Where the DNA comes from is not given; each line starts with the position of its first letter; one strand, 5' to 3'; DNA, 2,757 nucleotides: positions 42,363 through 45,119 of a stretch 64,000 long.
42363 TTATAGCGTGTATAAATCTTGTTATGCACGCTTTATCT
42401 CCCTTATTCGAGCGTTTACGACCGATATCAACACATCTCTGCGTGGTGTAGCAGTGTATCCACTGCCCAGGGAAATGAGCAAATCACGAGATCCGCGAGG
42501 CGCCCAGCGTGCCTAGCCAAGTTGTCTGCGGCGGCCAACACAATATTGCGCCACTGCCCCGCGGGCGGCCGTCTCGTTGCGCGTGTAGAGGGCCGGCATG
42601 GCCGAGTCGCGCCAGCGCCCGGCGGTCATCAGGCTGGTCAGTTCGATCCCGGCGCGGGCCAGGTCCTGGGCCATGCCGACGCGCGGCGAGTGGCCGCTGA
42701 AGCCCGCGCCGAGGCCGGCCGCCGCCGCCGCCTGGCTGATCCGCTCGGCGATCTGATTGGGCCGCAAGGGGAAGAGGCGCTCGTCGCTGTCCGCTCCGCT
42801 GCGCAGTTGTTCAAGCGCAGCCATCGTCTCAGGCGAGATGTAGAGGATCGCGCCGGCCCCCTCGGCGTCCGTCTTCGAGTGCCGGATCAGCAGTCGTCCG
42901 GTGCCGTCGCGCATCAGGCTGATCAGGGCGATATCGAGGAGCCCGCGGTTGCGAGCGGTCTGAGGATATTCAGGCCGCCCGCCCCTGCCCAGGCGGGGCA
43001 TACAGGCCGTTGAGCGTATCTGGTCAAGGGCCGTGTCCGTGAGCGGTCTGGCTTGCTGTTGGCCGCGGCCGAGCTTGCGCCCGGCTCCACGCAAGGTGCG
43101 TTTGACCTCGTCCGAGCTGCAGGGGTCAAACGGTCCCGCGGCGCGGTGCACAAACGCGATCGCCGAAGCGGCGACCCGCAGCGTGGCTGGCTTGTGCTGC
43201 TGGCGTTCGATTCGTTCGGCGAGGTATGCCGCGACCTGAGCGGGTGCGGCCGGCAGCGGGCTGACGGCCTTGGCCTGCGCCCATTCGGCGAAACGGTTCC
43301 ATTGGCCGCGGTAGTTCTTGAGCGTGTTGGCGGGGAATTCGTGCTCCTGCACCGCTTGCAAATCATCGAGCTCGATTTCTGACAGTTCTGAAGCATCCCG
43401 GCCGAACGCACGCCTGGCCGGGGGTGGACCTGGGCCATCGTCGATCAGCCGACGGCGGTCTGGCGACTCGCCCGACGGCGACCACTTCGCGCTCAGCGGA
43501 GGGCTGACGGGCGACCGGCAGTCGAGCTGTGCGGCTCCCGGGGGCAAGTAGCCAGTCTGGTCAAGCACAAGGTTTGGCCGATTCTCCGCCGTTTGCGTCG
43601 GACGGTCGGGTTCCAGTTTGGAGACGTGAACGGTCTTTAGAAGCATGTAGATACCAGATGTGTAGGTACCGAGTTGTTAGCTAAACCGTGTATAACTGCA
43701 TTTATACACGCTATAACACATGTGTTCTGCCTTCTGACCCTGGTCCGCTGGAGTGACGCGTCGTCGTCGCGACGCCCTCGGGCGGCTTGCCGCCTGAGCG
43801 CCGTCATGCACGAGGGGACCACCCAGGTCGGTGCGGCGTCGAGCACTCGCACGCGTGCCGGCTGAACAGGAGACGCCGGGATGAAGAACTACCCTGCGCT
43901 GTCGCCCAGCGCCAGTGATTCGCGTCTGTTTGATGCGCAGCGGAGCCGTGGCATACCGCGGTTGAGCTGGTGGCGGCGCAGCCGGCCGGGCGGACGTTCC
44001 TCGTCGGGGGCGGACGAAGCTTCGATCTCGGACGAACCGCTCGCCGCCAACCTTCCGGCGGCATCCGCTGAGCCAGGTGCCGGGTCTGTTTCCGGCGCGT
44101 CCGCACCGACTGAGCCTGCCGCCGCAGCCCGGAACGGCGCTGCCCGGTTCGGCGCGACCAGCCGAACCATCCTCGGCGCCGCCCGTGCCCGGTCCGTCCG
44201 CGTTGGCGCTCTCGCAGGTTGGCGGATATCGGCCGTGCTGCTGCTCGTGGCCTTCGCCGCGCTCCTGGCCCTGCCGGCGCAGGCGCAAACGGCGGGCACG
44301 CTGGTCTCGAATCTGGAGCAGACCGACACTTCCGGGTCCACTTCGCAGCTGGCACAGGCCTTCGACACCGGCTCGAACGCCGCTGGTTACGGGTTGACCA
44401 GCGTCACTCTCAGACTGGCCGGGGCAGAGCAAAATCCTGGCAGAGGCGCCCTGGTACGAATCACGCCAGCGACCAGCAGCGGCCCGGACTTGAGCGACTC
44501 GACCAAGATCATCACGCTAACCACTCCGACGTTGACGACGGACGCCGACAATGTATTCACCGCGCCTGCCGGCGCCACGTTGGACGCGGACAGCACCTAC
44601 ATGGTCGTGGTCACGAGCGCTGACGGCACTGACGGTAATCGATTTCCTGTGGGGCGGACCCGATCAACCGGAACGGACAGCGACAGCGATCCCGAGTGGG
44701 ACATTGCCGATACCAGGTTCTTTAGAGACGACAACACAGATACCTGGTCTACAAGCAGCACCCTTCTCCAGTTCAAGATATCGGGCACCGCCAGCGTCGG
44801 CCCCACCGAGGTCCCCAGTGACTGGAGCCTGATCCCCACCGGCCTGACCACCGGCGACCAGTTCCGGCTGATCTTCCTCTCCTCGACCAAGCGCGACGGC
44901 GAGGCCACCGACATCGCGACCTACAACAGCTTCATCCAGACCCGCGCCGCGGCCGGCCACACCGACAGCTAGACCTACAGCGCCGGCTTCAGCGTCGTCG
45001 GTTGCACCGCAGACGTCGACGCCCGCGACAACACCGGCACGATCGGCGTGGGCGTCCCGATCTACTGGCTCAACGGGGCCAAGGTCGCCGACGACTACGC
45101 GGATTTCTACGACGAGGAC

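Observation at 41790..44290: Candidate DNA-inversion (phase/antigenic variation) locus: two divergent giant adhesin genes with conserved 5' regions as inverted repeats around a tyrosine recombinase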

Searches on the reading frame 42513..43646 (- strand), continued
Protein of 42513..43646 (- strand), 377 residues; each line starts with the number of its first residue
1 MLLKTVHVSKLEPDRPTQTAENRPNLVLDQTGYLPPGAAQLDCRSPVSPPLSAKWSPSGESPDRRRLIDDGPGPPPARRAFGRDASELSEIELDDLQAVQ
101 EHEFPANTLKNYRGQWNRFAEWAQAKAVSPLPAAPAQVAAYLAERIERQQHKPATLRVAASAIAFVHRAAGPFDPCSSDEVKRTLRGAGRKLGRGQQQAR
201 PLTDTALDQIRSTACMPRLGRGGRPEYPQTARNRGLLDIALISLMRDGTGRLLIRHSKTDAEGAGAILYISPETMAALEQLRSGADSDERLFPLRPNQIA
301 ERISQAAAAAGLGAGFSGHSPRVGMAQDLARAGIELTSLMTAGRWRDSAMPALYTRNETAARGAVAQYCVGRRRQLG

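Call 52: search_protein_families(library=pfam, proteins=[L034:7765-8688:+, L041:4038-5222:-, L001:7356-9137:+, L001:9262-11712:+, L020:8424-12545:+, L024:7628-12907:+, L002:9048-10892:+, L015:7434-8390:-, L015:4338-5408:+], max_evalue=0.001)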
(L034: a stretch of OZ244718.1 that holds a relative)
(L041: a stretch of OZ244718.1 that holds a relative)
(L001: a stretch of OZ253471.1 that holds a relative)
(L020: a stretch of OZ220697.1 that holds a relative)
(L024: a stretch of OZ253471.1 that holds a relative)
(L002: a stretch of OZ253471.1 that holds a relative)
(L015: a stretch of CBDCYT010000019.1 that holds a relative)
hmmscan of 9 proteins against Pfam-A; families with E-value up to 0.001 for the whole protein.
L034:7765-8688:+ (307 aa): 4 families
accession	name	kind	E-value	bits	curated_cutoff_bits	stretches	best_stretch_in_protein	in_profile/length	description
PF13460.12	NAD_binding_10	-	6.2e-12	46.2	27.2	1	12-149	1-144/184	NAD(P)H-binding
PF05368.20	NmrA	-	5.6e-11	43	27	1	9-146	6-144/298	NmrA-like family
PF01370.27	Epimerase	-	1.9e-10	41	20.9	1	9-192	2-219/240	NAD dependent epimerase/dehydratase family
PF01073.25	3Beta_HSD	-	1.4e-06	28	22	1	9-115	1-117/280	3-beta hydroxysteroid dehydrogenase/isomerase family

L041:4038-5222:- (394 aa): 4 families
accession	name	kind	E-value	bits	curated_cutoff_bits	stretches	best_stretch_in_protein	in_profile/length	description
PF13460.12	NAD_binding_10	-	4e-13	50.1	27.2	1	99-236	1-144/184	NAD(P)H-binding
PF01370.27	Epimerase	-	7e-12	45.7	20.9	1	96-284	2-224/240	NAD dependent epimerase/dehydratase family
PF05368.20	NmrA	-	1.6e-11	44.8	27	1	96-233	6-144/298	NmrA-like family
PF01073.25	3Beta_HSD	-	5.1e-09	36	22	1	96-202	1-117/280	3-beta hydroxysteroid dehydrogenase/isomerase family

L001:7356-9137:+ (593 aa): 3 families
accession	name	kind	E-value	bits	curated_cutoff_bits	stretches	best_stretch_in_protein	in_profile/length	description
PF07508.19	Recombinase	-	3.2e-20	72.7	21.1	1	241-327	6-98/102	Recombinase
PF13408.12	Zn_ribbon_recom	-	6e-12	46.2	25.3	1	346-405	1-58/58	Recombinase zinc beta ribbon domain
PF00239.26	Resolvase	-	7.2e-07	29.8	23.3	1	152-206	88-143/145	Resolvase, N terminal domain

L001:9262-11712:+ (816 aa): 10 families
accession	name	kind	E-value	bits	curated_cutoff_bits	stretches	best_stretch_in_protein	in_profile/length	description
PF00560.39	LRR_1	-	9.8e-59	183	20.6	0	755-776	2-23/23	Leucine Rich Repeat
PF13855.12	LRR_8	-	7.6e-45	151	27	8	213-267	4-57/61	Leucine rich repeat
PF23598.1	LRR_14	-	1.1e-44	153.1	40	5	229-372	17-148/353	Leucine-rich repeat region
PF12799.13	LRR_4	-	6.8e-39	131.5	27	5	235-268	2-32/44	Leucine Rich repeats (2 copies)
PF25019.1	LRR_R13L1-DRL21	-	5.2e-11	43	27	0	539-593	68-125/127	R13L1/DRL21 LRRs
PF23211.1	LRR_LRWD1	-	4.6e-09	36.7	28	0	579-667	10-96/190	Leucine-rich repeat and WD repeat-containing protein 1, LRR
PF24141.1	LRR_ComC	-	4.2e-08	33.6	27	0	689-772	199-275/288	EGF-like domain-containing protein ComC LRR domain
PF24758.1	LRR_At5g56370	-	1.5e-07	31.8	27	0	561-618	10-70/227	FBD-associated F-box protein At5g56370, LRR repeats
PF13516.12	LRR_6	-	1.6e-07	31.3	23.4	0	290-306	2-18/24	Leucine Rich repeat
PF25013.1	LRR_Zer-1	-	5.2e-07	30.3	27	0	214-310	12-105/137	Zer-1-like, Leucine-rich repeats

L020:8424-12545:+ (1373 aa): 12 families
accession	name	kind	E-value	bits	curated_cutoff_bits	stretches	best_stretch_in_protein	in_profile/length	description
PF13855.12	LRR_8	-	1.2e-43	147.1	27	5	485-543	2-60/61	Leucine rich repeat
PF12799.13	LRR_4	-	5.7e-18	65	27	1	413-451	2-42/44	Leucine Rich repeats (2 copies)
PF12733.13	Cadherin-like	-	1.2e-15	58.1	24.2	1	54-143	1-89/89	Cadherin-like beta sandwich domain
PF00041.27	fn3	-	5.1e-15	55.9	25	1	1178-1271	1-80/84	Fibronectin type III domain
PF13306.12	LRR_5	-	9.1e-15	55.1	27.7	2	427-541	3-110/127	BspA type Leucine rich repeat region (6 copies)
PF23598.1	LRR_14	-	1.4e-11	44.2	40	1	363-465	46-141/353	Leucine-rich repeat region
PF25059.1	FN3_DSCAM-DSCAML_C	-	4e-08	33.9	39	1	1202-1273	14-78/89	DSCAM/DSCAML C-terminal Fn3-like domain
PF16656.11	Pur_ac_phosph_N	-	2.6e-07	31.5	30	1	1180-1276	1-93/93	Purple acid Phosphatase, N-terminal domain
PF23197.1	IG_AIR9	-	4.6e-07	30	27.5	0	189-224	32-68/87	AIR9 A9 domain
PF16709.11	SCAB-Ig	-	7.1e-06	26.4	27.6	0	654-723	3-71/98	Ig domain of plant-specific actin-binding protein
PF00560.39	LRR_1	-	7.4e-06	25.6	20.6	0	414-433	2-21/23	Leucine Rich Repeat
PF14580.12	LRR_9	-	4.5e-05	23.5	30.5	0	391-472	45-125/175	Leucine-rich repeat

L024:7628-12907:+ (1760 aa): 4 families
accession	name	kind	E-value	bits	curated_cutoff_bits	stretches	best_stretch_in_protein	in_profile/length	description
PF00041.27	fn3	-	7.7e-39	132.2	25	3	1648-1733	10-81/84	Fibronectin type III domain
PF25059.1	FN3_DSCAM-DSCAML_C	-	7.3e-09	36.3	39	0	1663-1726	14-70/89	DSCAM/DSCAML C-terminal Fn3-like domain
PF16656.11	Pur_ac_phosph_N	-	7e-08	33.4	30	0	1646-1730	5-86/93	Purple acid Phosphatase, N-terminal domain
PF25788.1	Ig_Rha78A_N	-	0.00064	20.4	27.4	0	1649-1732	15-96/105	Rha78A-like, N-terminal immunoglobulin domain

L002:9048-10892:+ (614 aa): 3 families
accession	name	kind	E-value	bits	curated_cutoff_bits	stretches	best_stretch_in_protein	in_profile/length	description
PF00239.26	Resolvase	-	8.4e-34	117.2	23.3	1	53-199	1-143/145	Resolvase, N terminal domain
PF07508.19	Recombinase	-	1.7e-19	70.4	21.1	1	233-324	5-102/102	Recombinase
PF13408.12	Zn_ribbon_recom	-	1.2e-13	51.7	25.3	1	339-398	1-58/58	Recombinase zinc beta ribbon domain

L015:7434-8390:- (318 aa): 0 families

L015:4338-5408:+ (356 aa): 0 families

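Call 54: find_encoding_contigs(protein=P0002, flank=7000, max_places=8)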
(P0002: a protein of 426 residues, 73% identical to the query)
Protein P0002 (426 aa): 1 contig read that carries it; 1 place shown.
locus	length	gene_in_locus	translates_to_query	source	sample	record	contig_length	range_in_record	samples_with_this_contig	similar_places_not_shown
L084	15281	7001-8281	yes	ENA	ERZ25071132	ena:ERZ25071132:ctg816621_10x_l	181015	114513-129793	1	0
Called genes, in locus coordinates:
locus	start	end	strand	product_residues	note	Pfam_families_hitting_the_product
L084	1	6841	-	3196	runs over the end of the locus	PF00041:fn3, PF09294:Interfer-bind (faint), PF25059:FN3_DSCAM-DSCAML_C (faint), PF00041:fn3 (weak), PF12733:Cadherin-like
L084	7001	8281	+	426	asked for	PF00589:Phage_integrase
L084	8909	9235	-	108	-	PF13384:HTH_23 (weak), PF13560:HTH_31 (weak), PF01381:HTH_3 (weak)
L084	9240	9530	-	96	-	-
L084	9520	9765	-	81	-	PF01381:HTH_3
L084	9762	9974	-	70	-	-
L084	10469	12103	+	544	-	PF00239:Resolvase, PF07508:Recombinase, PF13408:Zn_ribbon_recom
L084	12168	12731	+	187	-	PF02643:DUF192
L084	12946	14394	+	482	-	PF00370:FGGY_N, PF02782:FGGY_C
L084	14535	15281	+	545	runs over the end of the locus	PF00890:FAD_binding_2 (weak), PF01266:DAO, PF12831:FAD_oxidored (faint), PF13450:NAD_binding_8 (weak), PF16901:DAO_C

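Call 55: find_encoding_contigs(protein=P0015, flank=6000, max_places=8)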
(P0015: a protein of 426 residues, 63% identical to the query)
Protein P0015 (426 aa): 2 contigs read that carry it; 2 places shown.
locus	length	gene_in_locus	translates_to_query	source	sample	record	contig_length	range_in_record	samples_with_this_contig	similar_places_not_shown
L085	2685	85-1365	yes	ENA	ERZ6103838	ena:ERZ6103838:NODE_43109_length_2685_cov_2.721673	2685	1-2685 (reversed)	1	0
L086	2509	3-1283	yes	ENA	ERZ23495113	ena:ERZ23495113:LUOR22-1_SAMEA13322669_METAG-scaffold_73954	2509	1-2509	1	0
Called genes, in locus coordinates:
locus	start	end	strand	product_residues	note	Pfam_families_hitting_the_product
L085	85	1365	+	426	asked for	PF00589:Phage_integrase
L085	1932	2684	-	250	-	?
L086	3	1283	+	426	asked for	PF00589:Phage_integrase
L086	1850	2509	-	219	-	?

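Call 56: find_encoding_contigs(protein=P0010, flank=6000, max_places=8)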
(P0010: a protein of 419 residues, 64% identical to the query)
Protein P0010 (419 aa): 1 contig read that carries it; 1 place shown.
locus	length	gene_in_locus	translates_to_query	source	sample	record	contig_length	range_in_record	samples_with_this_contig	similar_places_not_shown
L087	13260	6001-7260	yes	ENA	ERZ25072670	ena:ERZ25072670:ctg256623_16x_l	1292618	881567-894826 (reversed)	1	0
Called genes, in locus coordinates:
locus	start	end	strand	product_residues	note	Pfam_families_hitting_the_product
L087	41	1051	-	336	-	-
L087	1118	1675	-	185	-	-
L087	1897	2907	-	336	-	PF17203:sCache_3_2 (faint)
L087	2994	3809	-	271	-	-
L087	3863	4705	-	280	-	-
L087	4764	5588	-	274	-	-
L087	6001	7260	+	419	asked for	PF00589:Phage_integrase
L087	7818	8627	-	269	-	-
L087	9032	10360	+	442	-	-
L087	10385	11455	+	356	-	PF02086:MethyltransfD12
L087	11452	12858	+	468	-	-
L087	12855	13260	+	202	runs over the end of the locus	-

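Call 62: find_related_loci(query=A1, collection=metagenome_contigs, flank=4000)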
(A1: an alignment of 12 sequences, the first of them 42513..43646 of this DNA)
Query A1 (377 aa) in metagenome_contigs; peptide patterns used: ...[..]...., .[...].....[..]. (x = any residue, [..] = any of these).
148 stretches matched a pattern; 13 encode a relative of the query (tblastn E <= 1e-3); 13 distinct loci.
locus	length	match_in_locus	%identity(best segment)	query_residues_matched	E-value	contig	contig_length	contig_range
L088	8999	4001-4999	65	60-372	1e-123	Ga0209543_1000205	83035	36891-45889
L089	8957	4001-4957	58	72-368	4e-104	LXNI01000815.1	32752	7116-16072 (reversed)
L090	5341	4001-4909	57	87-368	3e-103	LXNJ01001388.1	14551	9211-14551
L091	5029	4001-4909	57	84-365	8e-102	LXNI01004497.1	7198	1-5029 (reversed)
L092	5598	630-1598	54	66-368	4e-98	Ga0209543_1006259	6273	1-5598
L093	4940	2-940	60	83-374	1e-97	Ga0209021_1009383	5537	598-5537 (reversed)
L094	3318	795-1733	60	83-374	1e-98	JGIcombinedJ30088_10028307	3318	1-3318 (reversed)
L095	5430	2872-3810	60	83-374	5e-97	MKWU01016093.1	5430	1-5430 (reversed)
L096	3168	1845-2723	55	101-372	5e-96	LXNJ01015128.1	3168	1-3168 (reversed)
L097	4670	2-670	57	167-368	2e-72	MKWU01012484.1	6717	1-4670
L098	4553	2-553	59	206-368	3e-60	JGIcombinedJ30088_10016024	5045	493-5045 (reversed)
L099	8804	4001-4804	39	108-360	2e-34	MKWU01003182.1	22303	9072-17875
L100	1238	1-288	47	268-360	7e-14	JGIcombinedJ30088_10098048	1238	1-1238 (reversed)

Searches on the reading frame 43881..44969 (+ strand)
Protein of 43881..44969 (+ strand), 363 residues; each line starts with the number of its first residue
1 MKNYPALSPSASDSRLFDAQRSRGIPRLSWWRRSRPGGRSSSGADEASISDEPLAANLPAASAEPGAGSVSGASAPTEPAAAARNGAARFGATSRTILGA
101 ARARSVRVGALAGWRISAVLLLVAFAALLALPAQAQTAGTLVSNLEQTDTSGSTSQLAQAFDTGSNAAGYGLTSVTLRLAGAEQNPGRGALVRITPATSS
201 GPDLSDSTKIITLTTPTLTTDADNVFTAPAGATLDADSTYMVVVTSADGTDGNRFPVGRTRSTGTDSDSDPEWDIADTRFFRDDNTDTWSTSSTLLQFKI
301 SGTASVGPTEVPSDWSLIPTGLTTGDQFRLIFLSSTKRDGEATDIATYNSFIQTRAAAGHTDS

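Call 10: search_protein_families(library=pfam, proteins=[window:43881-44969:+], max_evalue=0.01)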
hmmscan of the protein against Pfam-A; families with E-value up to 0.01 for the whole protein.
window:43881-44969:+ (363 aa): 0 families

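Call 11: search_protein_families(library=ncbifam, proteins=[window:43881-44969:+], max_evalue=0.01)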
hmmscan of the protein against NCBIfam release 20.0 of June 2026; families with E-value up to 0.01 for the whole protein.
window:43881-44969:+ (363 aa): 1 family
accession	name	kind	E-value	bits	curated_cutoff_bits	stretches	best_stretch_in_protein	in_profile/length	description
NF041539.1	choice_anch_R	domain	7e-24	84.6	30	1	143-303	1-155/155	choice-of-anchor R domain-containing protein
